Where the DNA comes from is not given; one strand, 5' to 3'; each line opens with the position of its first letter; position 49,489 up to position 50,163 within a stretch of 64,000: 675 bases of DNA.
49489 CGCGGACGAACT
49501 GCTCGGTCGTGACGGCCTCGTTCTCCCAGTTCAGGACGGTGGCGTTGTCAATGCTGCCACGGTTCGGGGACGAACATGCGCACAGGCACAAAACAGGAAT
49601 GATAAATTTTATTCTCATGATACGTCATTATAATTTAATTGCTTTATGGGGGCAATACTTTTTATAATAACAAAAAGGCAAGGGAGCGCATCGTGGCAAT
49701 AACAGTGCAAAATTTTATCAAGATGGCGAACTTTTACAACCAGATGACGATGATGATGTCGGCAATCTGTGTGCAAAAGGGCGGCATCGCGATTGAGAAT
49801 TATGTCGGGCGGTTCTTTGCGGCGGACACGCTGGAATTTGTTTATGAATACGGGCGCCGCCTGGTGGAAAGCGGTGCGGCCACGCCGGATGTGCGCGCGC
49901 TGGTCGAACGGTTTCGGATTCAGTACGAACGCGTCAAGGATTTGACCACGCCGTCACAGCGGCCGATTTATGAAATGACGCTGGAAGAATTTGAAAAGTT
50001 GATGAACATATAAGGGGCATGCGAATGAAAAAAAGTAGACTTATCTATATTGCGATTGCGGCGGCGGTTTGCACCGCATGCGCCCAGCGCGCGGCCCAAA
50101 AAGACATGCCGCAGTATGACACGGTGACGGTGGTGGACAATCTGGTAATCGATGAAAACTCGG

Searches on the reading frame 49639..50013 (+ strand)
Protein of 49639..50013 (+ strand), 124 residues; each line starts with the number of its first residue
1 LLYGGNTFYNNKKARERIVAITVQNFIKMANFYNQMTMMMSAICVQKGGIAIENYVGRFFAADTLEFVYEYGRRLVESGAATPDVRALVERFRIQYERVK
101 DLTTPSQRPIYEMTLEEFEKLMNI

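Call 47: search_protein_families(library=pfam, proteins=[window:49639-50013:+], max_evalue=1)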
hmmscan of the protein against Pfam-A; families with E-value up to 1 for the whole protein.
window:49639-50013:+ (124 aa): 1 family
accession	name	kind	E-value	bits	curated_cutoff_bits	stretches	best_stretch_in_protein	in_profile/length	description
PF18502.6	Mrpl_C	-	0.24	12.1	25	1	9-39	25-55/111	54S ribosomal protein L8 C-terminal domain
